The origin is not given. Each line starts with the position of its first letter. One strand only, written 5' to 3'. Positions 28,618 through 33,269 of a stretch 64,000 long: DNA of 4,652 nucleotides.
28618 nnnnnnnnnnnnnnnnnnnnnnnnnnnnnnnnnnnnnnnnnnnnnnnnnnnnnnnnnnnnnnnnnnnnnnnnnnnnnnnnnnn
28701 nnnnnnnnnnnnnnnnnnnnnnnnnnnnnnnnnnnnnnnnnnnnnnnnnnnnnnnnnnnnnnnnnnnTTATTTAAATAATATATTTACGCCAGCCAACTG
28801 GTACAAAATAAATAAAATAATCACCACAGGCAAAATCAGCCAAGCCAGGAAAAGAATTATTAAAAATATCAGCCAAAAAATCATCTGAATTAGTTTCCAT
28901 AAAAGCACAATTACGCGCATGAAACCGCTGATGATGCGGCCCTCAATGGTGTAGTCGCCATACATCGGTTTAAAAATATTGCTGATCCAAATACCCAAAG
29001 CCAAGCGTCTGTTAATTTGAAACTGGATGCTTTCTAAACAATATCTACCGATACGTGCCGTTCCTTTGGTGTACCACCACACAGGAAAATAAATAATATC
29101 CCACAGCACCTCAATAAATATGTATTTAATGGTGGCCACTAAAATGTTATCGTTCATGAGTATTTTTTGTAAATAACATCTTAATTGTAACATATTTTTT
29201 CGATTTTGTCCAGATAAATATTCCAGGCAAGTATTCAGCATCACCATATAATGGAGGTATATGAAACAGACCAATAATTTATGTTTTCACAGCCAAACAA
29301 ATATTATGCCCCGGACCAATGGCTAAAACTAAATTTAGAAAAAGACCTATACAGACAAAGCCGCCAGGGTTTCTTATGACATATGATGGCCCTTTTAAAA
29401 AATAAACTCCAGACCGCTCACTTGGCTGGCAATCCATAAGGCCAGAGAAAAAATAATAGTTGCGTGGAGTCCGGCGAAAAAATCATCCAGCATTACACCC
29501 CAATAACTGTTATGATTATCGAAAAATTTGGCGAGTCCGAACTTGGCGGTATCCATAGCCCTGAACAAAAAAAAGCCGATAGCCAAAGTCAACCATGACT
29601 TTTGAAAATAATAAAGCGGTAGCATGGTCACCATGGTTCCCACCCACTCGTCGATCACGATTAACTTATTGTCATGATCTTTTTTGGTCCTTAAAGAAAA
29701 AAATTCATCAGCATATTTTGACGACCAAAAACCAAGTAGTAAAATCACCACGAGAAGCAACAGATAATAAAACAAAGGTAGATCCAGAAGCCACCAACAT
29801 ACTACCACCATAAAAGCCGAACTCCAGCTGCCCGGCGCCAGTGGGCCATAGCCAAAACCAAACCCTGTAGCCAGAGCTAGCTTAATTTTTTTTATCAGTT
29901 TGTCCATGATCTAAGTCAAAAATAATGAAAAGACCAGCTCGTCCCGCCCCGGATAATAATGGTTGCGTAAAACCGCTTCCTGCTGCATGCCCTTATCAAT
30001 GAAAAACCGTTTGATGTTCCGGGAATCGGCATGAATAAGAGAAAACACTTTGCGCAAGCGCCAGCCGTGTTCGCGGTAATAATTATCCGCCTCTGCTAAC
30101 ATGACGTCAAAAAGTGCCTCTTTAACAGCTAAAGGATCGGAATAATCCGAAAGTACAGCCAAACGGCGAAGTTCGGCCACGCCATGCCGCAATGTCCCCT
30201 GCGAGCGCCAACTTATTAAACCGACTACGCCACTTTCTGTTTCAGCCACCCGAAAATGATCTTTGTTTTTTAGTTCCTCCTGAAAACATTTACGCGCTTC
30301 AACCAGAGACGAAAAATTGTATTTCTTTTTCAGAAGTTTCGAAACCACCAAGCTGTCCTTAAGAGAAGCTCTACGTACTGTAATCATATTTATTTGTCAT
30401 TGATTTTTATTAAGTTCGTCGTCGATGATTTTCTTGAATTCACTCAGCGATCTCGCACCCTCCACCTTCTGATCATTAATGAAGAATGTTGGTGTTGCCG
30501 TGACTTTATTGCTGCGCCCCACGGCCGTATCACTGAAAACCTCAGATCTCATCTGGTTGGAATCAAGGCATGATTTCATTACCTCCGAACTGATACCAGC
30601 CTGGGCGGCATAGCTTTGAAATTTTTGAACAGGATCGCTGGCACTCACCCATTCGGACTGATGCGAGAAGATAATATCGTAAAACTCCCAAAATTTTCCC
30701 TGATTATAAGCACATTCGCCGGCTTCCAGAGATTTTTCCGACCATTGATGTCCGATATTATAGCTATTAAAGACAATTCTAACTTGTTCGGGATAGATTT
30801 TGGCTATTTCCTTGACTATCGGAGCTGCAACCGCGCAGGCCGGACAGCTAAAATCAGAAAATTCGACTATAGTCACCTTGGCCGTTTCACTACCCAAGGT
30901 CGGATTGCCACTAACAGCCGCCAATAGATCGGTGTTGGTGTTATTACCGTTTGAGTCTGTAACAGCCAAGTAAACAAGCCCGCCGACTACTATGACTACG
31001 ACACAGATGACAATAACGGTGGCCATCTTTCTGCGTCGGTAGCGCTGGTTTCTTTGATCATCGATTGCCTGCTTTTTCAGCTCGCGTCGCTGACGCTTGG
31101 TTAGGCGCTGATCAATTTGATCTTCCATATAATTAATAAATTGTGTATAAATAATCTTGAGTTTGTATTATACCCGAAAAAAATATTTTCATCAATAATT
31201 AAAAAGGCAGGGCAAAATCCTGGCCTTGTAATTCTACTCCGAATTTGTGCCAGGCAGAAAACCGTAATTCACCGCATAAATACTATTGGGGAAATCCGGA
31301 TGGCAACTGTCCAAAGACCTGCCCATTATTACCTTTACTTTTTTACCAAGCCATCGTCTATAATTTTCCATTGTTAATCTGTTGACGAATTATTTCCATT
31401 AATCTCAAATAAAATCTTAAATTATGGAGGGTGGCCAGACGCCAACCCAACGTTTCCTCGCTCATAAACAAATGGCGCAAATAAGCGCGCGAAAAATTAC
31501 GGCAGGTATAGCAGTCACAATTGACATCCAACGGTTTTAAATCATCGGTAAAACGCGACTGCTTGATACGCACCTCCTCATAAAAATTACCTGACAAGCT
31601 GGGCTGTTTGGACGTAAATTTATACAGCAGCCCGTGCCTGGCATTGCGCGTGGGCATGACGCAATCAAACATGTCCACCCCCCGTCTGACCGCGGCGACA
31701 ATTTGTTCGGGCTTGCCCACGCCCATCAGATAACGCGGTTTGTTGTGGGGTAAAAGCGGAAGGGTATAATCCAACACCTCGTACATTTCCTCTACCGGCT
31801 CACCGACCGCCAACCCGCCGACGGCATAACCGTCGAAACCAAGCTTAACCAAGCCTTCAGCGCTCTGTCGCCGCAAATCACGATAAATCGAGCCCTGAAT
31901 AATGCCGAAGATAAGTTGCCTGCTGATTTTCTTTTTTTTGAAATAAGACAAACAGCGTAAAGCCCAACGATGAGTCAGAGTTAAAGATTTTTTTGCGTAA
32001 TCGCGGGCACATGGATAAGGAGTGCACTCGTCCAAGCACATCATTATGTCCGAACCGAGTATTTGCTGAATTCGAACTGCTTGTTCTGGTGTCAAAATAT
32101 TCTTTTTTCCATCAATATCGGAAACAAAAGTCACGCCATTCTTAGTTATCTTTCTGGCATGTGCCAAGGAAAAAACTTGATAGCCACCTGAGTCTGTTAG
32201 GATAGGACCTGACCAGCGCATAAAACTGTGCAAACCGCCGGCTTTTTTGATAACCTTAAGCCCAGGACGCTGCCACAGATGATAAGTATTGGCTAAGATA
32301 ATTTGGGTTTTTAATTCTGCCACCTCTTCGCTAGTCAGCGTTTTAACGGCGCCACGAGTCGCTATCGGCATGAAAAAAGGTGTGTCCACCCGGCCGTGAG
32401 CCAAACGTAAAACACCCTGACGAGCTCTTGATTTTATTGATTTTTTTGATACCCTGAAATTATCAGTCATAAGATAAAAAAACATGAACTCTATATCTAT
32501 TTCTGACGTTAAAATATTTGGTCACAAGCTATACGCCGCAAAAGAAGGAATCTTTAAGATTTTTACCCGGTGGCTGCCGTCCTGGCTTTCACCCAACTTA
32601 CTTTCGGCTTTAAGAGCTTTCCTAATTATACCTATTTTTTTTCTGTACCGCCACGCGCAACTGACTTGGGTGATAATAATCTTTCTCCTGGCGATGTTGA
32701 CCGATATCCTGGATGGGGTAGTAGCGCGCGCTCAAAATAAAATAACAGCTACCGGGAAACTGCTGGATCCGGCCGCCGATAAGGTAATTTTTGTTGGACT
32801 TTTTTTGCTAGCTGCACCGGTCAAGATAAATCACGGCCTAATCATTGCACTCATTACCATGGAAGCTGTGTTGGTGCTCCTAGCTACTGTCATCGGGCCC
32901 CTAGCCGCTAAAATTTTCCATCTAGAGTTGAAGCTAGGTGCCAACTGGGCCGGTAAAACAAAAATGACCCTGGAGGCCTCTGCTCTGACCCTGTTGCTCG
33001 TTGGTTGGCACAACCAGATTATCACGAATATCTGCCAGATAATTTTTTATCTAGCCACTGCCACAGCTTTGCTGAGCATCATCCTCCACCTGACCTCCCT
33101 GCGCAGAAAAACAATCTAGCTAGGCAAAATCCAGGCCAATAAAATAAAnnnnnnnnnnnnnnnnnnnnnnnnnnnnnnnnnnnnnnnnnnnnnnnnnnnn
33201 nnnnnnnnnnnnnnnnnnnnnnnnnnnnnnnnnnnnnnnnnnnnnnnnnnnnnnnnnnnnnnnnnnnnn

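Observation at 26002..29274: Membrane-anchored ClpC-like unfoldase with an N-terminal zinc ribbon, translationally coupled to an unknown polytopic membrane protein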

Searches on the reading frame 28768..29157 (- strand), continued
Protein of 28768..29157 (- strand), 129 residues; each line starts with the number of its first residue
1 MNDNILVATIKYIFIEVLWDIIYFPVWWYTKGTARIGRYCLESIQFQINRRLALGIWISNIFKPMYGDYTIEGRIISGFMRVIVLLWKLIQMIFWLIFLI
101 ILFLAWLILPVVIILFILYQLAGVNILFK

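Call 60: search_protein_families(library=pfam, proteins=[L041:2118-2690:+, L041:2751-3698:+, L041:3832-4191:+, L041:7611-8615:+, L041:8617-9087:+, L028:7007-7903:+, L052:7631-7984:+, L052:7991-9100:+, L052:1176-2540:+, L028:17-1396:+], max_evalue=0.01)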
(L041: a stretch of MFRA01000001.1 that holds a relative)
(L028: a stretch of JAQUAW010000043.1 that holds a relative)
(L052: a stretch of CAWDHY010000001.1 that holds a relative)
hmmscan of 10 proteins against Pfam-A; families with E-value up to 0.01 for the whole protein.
L041:2118-2690:+ (190 aa): 1 family
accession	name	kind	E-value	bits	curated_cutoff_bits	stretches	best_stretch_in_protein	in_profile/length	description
PF02381.23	MraZ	-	5.1e-40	135.7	23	2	48-117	1-71/72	MraZ protein, putative antitoxin-like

L041:2751-3698:+ (315 aa): 4 families
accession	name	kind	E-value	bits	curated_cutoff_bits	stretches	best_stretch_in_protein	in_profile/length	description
PF01795.25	Methyltransf_5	-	2.2e-100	336.5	27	1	3-311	1-309/309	MraW methylase family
PF13847.12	Methyltransf_31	-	7.3e-06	26.2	27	1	21-93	2-75/145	Methyltransferase domain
PF06962.18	rRNA_methylase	-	4.1e-05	24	22.7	0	51-105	2-54/137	Putative rRNA methylase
PF01728.25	FtsJ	-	0.00047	20.6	24.1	1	12-107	10-103/181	FtsJ-like methyltransferase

L041:3832-4191:+ (119 aa): 0 families

L041:7611-8615:+ (334 aa): 1 family
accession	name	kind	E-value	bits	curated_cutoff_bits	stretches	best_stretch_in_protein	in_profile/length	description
PF00953.26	Glycos_transf_4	-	7.2e-30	104.5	27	1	78-234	3-159/160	Glycosyl transferase family 4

L041:8617-9087:+ (156 aa): 1 family
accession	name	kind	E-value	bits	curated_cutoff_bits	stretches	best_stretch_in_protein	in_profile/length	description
PF02643.20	DUF192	-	7.6e-25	87.3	27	1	44-153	1-96/96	Uncharacterized ACR, COG1430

L028:7007-7903:+ (298 aa): 1 family
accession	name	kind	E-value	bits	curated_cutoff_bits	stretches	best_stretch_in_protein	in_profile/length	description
PF04294.18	VanW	-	8.3e-39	132.5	27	1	89-221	2-129/130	VanW like protein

L052:7631-7984:+ (117 aa): 0 families

L052:7991-9100:+ (369 aa): 1 family
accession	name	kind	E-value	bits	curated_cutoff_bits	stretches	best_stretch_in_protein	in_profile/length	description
PF01098.24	FTSW_RODA_SPOVE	-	1.5e-96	323.9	26.4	1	12-367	2-353/356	Cell cycle protein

L052:1176-2540:+ (454 aa): 5 families
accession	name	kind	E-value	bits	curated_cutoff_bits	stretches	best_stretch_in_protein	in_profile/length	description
PF10996.14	Beta-Casp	-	7.5e-37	127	27.7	1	242-369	1-120/120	Beta-Casp domain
PF16661.11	Lactamase_B_6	-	1.1e-14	54.6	27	1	19-184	2-170/193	Metallo-beta-lactamase superfamily domain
PF00753.33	Lactamase_B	-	8e-11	42.7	22.7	1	10-76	2-66/196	Metallo-beta-lactamase superfamily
PF07521.17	RMMBL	-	7.2e-10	39.2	21.6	1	383-444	2-61/63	Zn-dependent metallo-hydrolase RNA specificity domain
PF12706.13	Lactamase_B_2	-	1.4e-08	35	27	1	25-212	2-178/200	Beta-lactamase superfamily domain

L028:17-1396:+ (459 aa): 3 families
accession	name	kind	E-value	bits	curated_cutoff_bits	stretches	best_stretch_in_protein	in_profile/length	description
PF08459.17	UvrC_RNaseH_dom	-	2.3e-43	148.3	22.3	1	303-450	10-159/159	UvrC RNAse H endonuclease domain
PF01541.30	GIY-YIG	-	6e-10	39.7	22.6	1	15-90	2-78/78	GIY-YIG catalytic domain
PF02151.25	UVR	-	9.3e-08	32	21.5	1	237-270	1-34/36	UvrB/uvrC motif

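Call 61: search_protein_families(library=ncbifam, proteins=[L041:3832-4191:+, L041:7611-8615:+, L052:7631-7984:+, L028:3224-3568:+, L004:10065-11186:+], max_evalue=0.1)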
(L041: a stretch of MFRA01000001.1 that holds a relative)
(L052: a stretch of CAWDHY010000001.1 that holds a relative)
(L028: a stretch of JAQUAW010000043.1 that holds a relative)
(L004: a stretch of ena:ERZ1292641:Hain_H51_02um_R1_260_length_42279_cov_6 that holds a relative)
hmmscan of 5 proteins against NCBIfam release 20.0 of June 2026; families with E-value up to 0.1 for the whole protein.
L041:3832-4191:+ (119 aa): 3 families
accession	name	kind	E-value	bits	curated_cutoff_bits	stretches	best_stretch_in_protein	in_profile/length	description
NF053549.1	FtsL_Actino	equivalog_domain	5.3e-05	23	55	1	43-109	14-80/83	cell division protein FtsL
TIGR02209.1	ftsL_broad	equivalog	0.0032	17.4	42.45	1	34-92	6-64/85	cell division protein FtsL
TIGR04293.1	archaeo_artF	exception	0.051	13.6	150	1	14-71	80-134/166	archaeosortase family protein ArtF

L041:7611-8615:+ (334 aa): 4 families
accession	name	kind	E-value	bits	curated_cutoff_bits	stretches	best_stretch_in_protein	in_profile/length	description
TIGR02380.1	ECA_wecA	exception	1.9e-32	112.8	326.05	1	4-319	4-323/346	UDP-N-acetylglucosamine--undecaprenyl-phosphate N-acetylglucosaminephosphotransferase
NF053644.1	MraY_archaea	equivalog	4.4e-29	101.9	450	2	133-302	177-338/340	pseudomurein biosynthesis MraY family phospho-N-acetylmuramoyl-pentapeptide-transferase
TIGR00445.1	mraY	equivalog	4.5e-21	75.6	192.05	1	12-304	7-315/321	phospho-N-acetylmuramoyl-pentapeptide-transferase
NF046122.1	morpho_MmpA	equivalog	0.0046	17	32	1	125-154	14-43/47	morphogenic membrane protein MmpA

L052:7631-7984:+ (117 aa): 0 families

L028:3224-3568:+ (114 aa): 5 families
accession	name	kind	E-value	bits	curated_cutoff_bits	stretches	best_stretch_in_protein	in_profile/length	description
NF053549.1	FtsL_Actino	equivalog_domain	1.4e-07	31.3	55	1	31-106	6-82/83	cell division protein FtsL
TIGR02209.1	ftsL_broad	equivalog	0.0019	18.1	42.45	1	29-95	6-71/85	cell division protein FtsL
NF049871.2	cytotoxin_MakA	exception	0.0059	15.6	320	1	9-50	175-216/354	alpha-pore-forming cytotoxin MakA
TIGR04523.1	Mplasa_alph_rch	subfamily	0.01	13.8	270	1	48-85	604-641/745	helix-rich protein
NF001315.0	PRK00258.2-4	equivalog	0.02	14.1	413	1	43-99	145-201/284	shikimate dehydrogenase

L004:10065-11186:+ (373 aa): 3 families
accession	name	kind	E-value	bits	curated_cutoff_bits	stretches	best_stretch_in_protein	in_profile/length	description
TIGR02380.1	ECA_wecA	exception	4.2e-25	88.6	326.05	1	8-358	2-333/346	UDP-N-acetylglucosamine--undecaprenyl-phosphate N-acetylglucosaminephosphotransferase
NF053644.1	MraY_archaea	equivalog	6.8e-20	71.7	450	2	159-328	177-337/340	pseudomurein biosynthesis MraY family phospho-N-acetylmuramoyl-pentapeptide-transferase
TIGR00445.1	mraY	equivalog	8.4e-14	51.8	192.05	1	32-328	19-312/321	phospho-N-acetylmuramoyl-pentapeptide-transferase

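Call 74: search_protein_families(library=padloc, proteins=[window:28768-29157:-], max_evalue=0.001)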
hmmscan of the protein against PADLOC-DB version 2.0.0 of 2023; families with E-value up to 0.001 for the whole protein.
window:28768-29157:- (129 aa): 0 families

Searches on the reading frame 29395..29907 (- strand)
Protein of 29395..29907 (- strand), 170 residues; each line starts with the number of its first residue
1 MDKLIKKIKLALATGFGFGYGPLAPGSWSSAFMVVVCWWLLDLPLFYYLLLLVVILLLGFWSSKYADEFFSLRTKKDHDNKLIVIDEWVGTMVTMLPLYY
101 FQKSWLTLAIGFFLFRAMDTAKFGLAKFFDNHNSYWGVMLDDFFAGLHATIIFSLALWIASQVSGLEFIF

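Call 3: search_protein_families(library=pfam, proteins=[window:29395-29907:-], max_evalue=0.01)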
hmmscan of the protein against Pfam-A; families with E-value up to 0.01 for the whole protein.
window:29395-29907:- (170 aa): 1 family
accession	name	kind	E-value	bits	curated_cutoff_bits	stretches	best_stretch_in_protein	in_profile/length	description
PF04608.18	PgpA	-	1.2e-30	106.7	28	1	12-155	2-139/141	Phosphatidylglycerophosphatase A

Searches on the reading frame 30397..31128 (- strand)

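Call 70: search_protein_families(library=pfam, proteins=[window:30397-31128:-], max_evalue=0.0001)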
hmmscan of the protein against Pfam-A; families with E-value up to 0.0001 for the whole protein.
window:30397-31128:- (243 aa): 3 families
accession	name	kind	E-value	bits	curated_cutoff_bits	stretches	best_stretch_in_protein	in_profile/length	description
PF13462.12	Thioredoxin_4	-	4.4e-32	112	23.2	1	75-237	5-165/165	Thioredoxin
PF01323.26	DSBA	-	2.6e-15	57.1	25.6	2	143-235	102-190/191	DSBA-like thioredoxin domain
PF13098.12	Thioredoxin_2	-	6.2e-05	23.7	27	0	82-234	4-103/104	Thioredoxin-like domain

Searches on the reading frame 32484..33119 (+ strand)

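Call 70: search_protein_families(library=pfam, proteins=[window:32484-33119:+], max_evalue=0.0001)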
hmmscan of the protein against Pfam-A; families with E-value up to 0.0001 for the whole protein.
window:32484-33119:+ (211 aa): 1 family
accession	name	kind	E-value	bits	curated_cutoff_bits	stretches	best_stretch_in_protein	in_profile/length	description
PF01066.26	CDP-OH_P_transf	-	7.7e-24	85.2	22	1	35-191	2-146/152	CDP-alcohol phosphatidyltransferase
